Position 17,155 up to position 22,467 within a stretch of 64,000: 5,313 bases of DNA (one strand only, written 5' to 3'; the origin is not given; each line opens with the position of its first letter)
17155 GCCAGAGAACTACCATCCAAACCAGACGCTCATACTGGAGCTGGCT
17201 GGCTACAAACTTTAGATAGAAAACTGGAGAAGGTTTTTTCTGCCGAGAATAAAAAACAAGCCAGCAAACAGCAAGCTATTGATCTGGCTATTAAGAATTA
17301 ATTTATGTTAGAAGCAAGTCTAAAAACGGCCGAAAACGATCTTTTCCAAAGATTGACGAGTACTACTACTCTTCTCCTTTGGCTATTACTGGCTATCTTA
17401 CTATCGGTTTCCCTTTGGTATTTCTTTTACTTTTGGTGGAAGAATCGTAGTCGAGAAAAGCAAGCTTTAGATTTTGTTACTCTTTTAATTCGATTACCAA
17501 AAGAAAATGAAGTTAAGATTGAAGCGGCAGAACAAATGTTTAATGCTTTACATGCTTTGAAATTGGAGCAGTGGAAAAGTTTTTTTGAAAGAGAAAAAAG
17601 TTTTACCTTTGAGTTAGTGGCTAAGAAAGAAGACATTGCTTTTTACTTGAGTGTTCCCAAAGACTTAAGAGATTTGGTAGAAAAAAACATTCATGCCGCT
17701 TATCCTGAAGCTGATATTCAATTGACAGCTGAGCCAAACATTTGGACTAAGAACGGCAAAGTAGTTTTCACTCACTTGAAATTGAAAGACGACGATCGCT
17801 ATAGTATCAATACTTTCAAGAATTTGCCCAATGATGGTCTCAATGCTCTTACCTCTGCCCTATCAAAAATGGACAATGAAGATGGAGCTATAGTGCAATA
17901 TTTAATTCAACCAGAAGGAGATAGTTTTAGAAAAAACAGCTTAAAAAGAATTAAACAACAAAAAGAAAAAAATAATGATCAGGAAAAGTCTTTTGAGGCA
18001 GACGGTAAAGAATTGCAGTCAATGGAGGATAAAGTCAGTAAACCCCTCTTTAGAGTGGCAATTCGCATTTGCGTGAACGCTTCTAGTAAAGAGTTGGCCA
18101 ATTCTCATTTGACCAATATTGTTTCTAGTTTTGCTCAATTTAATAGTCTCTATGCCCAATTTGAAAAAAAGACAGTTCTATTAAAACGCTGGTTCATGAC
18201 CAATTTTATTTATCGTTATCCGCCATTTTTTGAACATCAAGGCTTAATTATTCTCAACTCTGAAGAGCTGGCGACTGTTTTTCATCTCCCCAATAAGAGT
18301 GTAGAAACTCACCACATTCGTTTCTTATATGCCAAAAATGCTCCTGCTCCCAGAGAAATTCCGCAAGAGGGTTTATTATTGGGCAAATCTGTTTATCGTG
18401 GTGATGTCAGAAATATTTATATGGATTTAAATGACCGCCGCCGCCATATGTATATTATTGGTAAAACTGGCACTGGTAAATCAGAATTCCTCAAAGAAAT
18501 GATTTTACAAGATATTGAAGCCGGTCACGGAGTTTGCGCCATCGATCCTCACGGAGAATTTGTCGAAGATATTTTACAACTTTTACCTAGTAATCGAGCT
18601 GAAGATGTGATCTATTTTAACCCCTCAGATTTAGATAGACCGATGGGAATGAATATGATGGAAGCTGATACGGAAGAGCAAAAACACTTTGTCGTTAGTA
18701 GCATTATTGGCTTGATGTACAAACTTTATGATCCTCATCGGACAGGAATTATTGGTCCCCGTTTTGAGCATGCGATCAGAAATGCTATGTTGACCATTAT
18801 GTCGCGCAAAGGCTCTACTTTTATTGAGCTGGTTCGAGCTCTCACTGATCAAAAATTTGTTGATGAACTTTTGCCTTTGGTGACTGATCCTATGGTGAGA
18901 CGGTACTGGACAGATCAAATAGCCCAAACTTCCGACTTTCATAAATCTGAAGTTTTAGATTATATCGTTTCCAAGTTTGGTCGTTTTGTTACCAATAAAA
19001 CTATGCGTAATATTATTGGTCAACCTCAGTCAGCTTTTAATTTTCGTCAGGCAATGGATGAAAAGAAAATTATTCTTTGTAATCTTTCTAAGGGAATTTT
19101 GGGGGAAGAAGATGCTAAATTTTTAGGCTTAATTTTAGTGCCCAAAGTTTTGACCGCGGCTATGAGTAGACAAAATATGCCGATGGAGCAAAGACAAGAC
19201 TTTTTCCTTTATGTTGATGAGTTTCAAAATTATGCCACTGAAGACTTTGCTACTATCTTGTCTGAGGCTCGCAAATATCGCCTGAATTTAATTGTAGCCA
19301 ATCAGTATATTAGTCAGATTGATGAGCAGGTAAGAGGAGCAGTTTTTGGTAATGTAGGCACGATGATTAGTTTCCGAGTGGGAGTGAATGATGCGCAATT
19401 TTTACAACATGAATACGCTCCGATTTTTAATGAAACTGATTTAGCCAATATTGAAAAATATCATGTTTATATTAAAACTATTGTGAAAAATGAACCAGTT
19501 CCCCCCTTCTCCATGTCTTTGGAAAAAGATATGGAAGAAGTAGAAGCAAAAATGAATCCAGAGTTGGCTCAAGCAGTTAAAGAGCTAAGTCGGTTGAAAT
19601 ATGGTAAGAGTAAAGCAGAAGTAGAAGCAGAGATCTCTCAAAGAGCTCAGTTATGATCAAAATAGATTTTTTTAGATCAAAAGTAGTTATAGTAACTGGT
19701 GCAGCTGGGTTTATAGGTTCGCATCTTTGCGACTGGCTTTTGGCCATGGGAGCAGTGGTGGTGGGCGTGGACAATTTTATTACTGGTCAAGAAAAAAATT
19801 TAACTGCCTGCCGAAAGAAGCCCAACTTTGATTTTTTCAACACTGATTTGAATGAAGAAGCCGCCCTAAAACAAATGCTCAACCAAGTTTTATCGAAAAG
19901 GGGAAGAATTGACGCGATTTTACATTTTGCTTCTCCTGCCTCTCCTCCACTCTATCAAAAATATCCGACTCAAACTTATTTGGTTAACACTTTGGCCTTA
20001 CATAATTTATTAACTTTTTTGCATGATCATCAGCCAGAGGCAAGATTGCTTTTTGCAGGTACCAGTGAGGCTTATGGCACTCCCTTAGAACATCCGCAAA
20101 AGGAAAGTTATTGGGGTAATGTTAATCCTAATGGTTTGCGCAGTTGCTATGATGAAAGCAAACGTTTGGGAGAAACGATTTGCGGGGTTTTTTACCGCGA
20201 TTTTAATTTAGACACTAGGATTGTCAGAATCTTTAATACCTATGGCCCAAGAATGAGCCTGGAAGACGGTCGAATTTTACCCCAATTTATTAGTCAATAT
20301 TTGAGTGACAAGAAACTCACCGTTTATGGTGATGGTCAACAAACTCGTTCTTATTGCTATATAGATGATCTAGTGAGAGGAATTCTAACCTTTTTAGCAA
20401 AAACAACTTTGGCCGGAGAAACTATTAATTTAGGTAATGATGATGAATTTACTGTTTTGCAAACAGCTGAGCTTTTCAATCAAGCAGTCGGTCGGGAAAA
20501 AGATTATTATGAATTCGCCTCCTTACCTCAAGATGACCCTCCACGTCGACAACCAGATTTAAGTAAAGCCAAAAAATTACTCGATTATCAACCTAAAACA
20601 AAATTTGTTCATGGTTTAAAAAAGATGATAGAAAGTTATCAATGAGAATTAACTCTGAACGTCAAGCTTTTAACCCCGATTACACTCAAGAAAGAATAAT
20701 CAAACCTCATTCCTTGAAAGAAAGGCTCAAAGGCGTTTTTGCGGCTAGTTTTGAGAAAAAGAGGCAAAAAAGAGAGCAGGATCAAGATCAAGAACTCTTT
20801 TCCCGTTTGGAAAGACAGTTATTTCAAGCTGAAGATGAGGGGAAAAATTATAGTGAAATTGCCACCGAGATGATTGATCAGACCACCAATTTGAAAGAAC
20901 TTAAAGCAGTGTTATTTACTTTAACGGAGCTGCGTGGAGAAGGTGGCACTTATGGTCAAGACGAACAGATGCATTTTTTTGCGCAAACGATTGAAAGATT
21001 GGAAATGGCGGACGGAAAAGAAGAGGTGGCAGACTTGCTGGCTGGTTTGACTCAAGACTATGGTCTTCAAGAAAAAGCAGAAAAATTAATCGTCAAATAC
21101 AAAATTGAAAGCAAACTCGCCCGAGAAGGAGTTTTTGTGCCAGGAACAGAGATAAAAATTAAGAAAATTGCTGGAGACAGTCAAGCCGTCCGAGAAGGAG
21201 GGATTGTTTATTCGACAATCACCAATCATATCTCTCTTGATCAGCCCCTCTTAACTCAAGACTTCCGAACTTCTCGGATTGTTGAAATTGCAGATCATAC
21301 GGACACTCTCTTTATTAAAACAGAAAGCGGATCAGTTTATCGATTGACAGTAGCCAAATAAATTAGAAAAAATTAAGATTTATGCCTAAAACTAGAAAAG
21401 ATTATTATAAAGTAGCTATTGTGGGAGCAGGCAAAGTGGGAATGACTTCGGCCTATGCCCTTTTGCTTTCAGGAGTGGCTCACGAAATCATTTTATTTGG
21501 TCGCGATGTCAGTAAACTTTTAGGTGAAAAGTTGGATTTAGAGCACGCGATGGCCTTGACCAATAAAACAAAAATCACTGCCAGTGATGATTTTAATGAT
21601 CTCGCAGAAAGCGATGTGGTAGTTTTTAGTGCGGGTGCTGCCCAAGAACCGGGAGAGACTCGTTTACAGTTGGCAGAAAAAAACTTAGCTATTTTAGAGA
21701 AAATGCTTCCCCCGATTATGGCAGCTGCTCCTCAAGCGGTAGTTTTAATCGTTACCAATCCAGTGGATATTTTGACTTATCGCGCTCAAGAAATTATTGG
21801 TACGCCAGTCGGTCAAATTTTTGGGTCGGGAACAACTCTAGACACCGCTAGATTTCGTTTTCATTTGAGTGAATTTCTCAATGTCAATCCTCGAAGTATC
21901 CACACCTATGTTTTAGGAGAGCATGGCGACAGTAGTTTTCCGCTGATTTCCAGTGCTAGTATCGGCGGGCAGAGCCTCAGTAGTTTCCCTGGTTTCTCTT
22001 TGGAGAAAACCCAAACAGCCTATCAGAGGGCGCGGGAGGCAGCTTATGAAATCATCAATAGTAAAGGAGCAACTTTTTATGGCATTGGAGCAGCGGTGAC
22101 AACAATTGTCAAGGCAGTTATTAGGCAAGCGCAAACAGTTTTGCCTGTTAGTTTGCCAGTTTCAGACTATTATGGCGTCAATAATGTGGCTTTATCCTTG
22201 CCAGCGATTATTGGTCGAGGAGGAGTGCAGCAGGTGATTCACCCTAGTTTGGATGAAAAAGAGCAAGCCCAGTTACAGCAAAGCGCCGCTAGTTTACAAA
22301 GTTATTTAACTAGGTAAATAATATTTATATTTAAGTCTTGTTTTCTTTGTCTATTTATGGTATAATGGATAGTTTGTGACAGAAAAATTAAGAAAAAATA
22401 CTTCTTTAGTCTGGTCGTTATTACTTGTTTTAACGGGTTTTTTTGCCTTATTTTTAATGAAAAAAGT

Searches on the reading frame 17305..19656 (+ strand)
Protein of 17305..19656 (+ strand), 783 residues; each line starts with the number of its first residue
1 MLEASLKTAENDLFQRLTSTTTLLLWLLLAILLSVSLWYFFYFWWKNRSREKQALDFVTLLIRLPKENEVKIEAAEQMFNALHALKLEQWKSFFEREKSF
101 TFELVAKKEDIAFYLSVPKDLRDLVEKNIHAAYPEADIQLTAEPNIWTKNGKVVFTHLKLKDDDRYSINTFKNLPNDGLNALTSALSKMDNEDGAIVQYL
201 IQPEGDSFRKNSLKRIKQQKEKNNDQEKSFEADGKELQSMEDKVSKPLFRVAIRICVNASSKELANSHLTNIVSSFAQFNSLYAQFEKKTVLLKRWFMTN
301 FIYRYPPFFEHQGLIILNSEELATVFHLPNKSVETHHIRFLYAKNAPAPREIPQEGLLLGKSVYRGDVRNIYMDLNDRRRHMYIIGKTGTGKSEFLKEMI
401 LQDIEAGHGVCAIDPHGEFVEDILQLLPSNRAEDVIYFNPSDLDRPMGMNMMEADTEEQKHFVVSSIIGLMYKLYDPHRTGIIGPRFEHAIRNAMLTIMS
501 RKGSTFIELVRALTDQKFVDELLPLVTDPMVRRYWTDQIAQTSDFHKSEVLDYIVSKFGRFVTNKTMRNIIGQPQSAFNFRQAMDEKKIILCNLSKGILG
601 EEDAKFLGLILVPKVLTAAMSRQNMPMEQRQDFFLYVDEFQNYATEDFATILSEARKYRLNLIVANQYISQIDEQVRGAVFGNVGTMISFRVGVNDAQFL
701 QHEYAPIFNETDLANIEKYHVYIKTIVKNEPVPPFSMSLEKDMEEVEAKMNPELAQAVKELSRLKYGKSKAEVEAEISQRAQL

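Call 9: search_protein_families(library=pfam, proteins=[window:17305-19656:+])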
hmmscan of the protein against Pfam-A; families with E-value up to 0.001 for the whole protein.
window:17305-19656:+ (783 aa): 4 families
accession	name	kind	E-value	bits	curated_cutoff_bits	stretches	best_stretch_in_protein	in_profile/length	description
PF10412.15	TrwB_AAD_bind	-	4.4e-09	36.1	20.5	1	373-674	9-288/387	Type IV secretion-system coupling protein DNA-binding domain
PF01935.23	DUF87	-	7.9e-09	36.4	23.2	1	359-457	3-95/220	Helicase HerA, central domain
PF12696.13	TraG-D_C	-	8.8e-05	22.9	22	1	635-701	4-73/126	TraM recognition site of TraD and TraG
PF01580.24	FtsK_SpoIIIE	-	0.00012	22.1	24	1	369-401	29-61/221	FtsK/SpoIIIE family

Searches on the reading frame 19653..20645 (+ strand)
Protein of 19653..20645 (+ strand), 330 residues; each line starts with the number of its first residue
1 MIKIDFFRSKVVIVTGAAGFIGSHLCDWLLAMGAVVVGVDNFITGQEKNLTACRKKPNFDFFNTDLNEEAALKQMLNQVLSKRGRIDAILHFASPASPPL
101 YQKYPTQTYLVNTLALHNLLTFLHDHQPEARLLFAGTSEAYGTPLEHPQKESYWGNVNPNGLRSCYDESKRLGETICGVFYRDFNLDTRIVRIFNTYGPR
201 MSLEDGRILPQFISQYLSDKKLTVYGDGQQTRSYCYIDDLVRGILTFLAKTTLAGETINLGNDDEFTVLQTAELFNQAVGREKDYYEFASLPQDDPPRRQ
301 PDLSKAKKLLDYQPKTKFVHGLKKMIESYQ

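Call 9: search_protein_families(library=pfam, proteins=[window:19653-20645:+])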
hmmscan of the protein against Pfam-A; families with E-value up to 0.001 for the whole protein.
window:19653-20645:+ (330 aa): 8 families
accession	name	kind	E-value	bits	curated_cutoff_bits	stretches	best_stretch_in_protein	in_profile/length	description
PF01370.27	Epimerase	-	1.2e-49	169.3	20.9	1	12-261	1-240/240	NAD dependent epimerase/dehydratase family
PF16363.11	GDP_Man_Dehyd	-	1.2e-47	163.5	27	1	13-325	1-332/332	GDP-mannose 4,6 dehydratase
PF00106.31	adh_short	-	1.3e-09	38.2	26.6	1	10-94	1-86/195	short chain dehydrogenase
PF01073.25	3Beta_HSD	-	6.6e-06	25.8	22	1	13-242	1-223/280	3-beta hydroxysteroid dehydrogenase/isomerase family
PF07993.18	NAD_binding_4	-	8.9e-06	25.5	20.1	1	14-194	1-205/258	Male sterility protein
PF08659.16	KR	-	9.1e-06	26.1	22.6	1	12-101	3-97/180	KR domain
PF02719.21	Polysacc_synt_2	-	1.8e-05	24.5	20.2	0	12-123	1-115/293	Polysaccharide biosynthesis protein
PF13561.12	adh_short_C2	-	3.3e-05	24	27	1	16-98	1-84/236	Enoyl-(Acyl carrier protein) reductase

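Call 11: search_protein_families(library=ncbifam, proteins=[window:19653-20645:+], max_evalue=0.01)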
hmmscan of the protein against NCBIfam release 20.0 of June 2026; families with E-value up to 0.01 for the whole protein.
window:19653-20645:+ (330 aa): 111 families (the best 25 are shown)
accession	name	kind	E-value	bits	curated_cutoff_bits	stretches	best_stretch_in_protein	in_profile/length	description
TIGR01181.1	dTDP_gluc_dehyt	equivalog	3.2e-36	125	365.1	1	12-329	2-311/321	dTDP-glucose 4,6-dehydratase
TIGR04180.1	EDH_00030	hypoth_equivalog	1.1e-33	116.6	475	1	12-315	1-295/297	NAD-dependent 4,6-dehydratase LegB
TIGR01179.1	galE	equivalog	1.1e-32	113.2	262.3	1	12-317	2-312/332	UDP-glucose 4-epimerase GalE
NF011728.1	PRK15181.1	equivalog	6.4e-25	87.9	760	1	10-329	16-337/348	Vi polysaccharide biosynthesis UDP-N-acetylglucosaminuronic acid C-4 epimerase TviC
NF007490.0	PRK10084.1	subfamily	3.1e-23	82.4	649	1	12-329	3-334/361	dTDP-glucose 4,6-dehydratase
NF007582.0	PRK10217.1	equivalog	1.6e-21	76.8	698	1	10-329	2-331/355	dTDP-glucose 4,6-dehydratase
NF008872.0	PRK11908.1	equivalog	1.6e-20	73.4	294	1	10-329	2-335/349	bifunctional UDP-4-keto-pentose/UDP-xylose synthase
TIGR02622.1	CDP_4_6_dhtase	equivalog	2.3e-17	63.1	278.45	1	6-330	1-331/352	CDP-glucose 4,6-dehydratase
NF005998.1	PRK08125.1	equivalog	8.1e-17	60.8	777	1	8-327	314-647/649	bifunctional UDP-4-amino-4-deoxy-L-arabinose formyltransferase/UDP-glucuronic acid oxidase ArnA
NF007956.0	PRK10675.1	subfamily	1.1e-16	61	394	1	12-313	3-313/338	UDP-glucose 4-epimerase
NF047922.1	GDPFucSynFcl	equivalog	1.6e-15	57.4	500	1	101-329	70-301/308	GDP-L-fucose synthase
TIGR02197.1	heptose_epim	equivalog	6.4e-15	55.1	274.6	1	12-329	1-313/316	ADP-glyceromanno-heptose 6-epimerase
NF041015.1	UDPsulfquin_syn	equivalog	1.2e-13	50.8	575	2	206-279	236-310/384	UDP-sulfoquinovose synthase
NF006619.0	PRK09186.1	equivalog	2e-10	40.7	255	1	8-98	3-96/256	oxidoreductase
NF006384.0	PRK08628.1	equivalog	8.5e-10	38.3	307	1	8-91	6-89/258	SDR family oxidoreductase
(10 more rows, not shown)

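Call 88: search_solved_structures(query=window:19653-20645:+, max_evalue=1e-10)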
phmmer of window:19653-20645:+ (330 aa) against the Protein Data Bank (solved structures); distinct sequences matched with E-value up to 1e-10: 82 (the best 60 are shown).
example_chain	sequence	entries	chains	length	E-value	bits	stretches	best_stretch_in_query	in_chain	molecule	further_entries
2b69_A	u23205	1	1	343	4.4e-78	266.2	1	10-328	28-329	UDP-glucuronate decarboxylase 1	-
4gll_A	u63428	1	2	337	4.4e-78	266.2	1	10-328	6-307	UDP-glucuronic acid decarboxylase 1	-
4m55_A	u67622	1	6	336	2.3e-77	263.8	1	10-328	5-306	UDP-glucuronic acid decarboxylase 1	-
4lk3_A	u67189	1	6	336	3.2e-77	263.3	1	10-328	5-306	UDP-glucuronic acid decarboxylase 1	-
6zl6_A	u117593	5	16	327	5.4e-38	134.4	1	12-323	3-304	Epimerase domain-containing protein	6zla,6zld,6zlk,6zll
6zlj_A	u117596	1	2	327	1.5e-37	133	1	12-323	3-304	Epimerase domain-containing protein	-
10ke_A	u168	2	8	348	2.1e-31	112.8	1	13-325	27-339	Capsular polysaccharide biosynthesis protein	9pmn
6pmh_A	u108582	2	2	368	3.8e-29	105.3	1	7-324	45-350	UDP-glucose 4-epimerase related protein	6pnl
3ru7_A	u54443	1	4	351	3.1e-28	102.3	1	7-325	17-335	WbgU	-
3ru9_A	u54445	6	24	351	3.1e-28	102.3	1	7-325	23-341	WbgU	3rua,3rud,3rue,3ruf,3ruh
3lu1_A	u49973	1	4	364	3.5e-28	102.2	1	7-325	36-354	WbgU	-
3ruc_A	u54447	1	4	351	4.3e-28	101.9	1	7-325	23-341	WbgU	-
7ys8_A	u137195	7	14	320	2.7e-26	96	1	13-329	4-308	UDP-glucose 4-epimerase | UDP-glucose 4-epimerase along with EC 5.1.3.2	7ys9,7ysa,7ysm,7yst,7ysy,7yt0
4zrm_A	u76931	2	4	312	5.3e-26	95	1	12-329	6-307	UDP-glucose 4-epimerase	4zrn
6bi4_A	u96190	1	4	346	7.7e-26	94.5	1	11-329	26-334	dTDP-glucose 4,6-dehydratase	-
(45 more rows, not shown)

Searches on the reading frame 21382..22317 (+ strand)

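Call 9: search_protein_families(library=pfam, proteins=[window:21382-22317:+])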
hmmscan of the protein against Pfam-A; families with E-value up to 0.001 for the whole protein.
window:21382-22317:+ (311 aa): 3 families
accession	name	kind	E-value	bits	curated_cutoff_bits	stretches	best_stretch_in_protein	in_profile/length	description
PF00056.29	Ldh_1_N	-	2.2e-35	122.2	27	1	10-148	2-141/141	lactate/malate dehydrogenase, NAD binding domain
PF02866.23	Ldh_1_C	-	4.1e-34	118.5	22.6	1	151-308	1-166/174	lactate/malate dehydrogenase, alpha/beta C-terminal domain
PF01488.26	Shikimate_DH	-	0.00025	21.5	24.3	1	9-90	13-88/138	Shikimate / quinate 5-dehydrogenase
